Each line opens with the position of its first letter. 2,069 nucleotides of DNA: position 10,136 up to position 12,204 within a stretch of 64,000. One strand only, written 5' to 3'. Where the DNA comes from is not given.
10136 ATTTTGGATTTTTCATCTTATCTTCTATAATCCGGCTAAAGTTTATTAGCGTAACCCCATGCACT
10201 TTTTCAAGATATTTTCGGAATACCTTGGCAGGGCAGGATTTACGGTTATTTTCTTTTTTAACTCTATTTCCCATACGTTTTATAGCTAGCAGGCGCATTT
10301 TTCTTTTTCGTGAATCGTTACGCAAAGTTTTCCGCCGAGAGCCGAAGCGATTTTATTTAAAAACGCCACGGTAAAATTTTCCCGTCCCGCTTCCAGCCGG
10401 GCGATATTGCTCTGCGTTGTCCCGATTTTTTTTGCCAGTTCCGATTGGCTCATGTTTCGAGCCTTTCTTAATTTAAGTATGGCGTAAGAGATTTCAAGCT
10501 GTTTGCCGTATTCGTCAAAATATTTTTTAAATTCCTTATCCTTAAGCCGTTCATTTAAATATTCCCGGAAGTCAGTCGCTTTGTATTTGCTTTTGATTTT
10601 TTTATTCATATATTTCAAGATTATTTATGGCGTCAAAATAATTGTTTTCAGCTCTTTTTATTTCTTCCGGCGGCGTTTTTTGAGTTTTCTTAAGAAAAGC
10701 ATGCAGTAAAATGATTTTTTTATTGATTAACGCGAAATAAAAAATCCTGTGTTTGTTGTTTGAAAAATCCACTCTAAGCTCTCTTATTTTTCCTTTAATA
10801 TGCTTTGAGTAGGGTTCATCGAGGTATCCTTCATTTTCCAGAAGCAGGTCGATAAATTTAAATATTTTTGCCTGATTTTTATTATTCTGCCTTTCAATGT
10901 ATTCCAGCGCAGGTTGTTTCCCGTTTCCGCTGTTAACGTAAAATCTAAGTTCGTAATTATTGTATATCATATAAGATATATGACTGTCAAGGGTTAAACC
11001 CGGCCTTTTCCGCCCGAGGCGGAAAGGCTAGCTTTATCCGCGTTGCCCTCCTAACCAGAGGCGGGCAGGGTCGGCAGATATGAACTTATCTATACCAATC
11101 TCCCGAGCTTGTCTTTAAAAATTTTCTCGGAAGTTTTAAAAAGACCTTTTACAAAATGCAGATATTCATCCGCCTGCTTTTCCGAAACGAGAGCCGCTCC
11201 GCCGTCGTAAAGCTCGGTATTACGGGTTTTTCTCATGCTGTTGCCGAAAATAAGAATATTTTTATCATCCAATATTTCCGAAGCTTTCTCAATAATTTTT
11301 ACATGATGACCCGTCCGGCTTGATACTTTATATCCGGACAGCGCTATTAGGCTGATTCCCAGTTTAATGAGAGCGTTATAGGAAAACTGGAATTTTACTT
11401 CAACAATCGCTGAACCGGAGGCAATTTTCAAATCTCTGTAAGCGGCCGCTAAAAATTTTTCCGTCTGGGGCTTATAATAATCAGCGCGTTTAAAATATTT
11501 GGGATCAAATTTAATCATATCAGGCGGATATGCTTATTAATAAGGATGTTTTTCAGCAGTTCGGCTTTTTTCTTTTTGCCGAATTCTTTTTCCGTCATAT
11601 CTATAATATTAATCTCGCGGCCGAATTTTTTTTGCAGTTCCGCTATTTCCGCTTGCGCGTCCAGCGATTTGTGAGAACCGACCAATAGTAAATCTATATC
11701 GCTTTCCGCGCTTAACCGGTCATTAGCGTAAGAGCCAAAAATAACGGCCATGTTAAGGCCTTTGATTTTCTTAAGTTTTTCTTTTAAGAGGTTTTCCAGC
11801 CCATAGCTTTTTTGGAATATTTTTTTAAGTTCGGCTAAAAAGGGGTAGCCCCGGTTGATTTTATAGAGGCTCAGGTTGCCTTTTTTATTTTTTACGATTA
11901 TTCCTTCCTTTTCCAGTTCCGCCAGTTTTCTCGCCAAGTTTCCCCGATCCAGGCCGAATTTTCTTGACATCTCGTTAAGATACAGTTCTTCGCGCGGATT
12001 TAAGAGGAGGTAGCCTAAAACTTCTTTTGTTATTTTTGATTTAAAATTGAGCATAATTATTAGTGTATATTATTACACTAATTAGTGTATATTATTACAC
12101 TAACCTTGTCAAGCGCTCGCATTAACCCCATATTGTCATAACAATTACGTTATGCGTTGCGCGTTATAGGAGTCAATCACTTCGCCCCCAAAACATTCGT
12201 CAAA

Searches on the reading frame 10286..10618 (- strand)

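Call 6: search_protein_families(library=pfam, proteins=[window:10286-10618:-], max_evalue=0.001)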
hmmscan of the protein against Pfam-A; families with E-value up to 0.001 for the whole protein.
window:10286-10618:- (110 aa): 6 families
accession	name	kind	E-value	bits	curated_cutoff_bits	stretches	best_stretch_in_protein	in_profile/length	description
PF01381.28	HTH_3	-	8.3e-14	51.8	23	1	48-97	2-51/55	Helix-turn-helix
PF13560.12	HTH_31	-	7.8e-09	36.2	27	1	50-95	9-55/64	Helix-turn-helix domain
PF13443.12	HTH_26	-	1.6e-08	35.1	22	1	47-95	2-51/63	Cro/C1-type HTH DNA-binding domain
PF12844.13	HTH_19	-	2.6e-08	34.1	30.2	1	46-95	3-52/64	Helix-turn-helix domain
PF13744.12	HTH_37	-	6.9e-07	29.4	27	1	41-102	17-79/80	Helix-turn-helix domain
PF22495.2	HTH_92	-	9.9e-05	22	27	1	49-80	2-33/45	RsaL-like HTH domain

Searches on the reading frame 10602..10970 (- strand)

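Call 6: search_protein_families(library=pfam, proteins=[window:10602-10970:-], max_evalue=0.001)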
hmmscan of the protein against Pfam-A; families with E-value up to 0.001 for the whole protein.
window:10602-10970:- (122 aa): 1 family
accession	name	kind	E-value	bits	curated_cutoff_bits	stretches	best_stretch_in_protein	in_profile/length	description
PF05973.20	Gp49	-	1.8e-22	79.6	23.9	1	23-111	1-89/90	Phage derived protein Gp49-like (DUF891)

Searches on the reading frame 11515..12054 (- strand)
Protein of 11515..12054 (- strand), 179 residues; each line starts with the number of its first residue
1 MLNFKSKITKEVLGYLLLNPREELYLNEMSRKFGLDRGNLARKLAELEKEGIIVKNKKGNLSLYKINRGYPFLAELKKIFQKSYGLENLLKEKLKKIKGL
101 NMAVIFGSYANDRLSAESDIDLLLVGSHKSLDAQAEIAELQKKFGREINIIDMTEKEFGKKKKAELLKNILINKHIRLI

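Call 6: search_protein_families(library=pfam, proteins=[window:11515-12054:-], max_evalue=0.001)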
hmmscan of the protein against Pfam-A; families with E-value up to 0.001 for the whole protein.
window:11515-12054:- (179 aa): 6 families
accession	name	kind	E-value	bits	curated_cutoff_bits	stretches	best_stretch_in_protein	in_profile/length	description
PF18765.7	Polbeta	-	2.9e-10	40.6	26.9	1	90-160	3-75/93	Polymerase beta, Nucleotidyltransferase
PF01909.29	NTP_transf_2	-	8.3e-10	39.4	21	1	90-167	4-87/93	Nucleotidyltransferase domain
PF22600.2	MTPAP-like_central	-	4.2e-05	24.1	27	1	80-147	23-86/139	Poly(A) RNA polymerase, mitochondrial-like, central palm domain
PF12802.13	MarR_2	-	0.00034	21.2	27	1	12-55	10-52/61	MarR family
PF01047.28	MarR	-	0.00054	20.2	24.6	0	21-57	15-51/59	MarR family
PF12840.13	HTH_20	-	0.00079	19.8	27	0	11-54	8-49/51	Helix-turn-helix domain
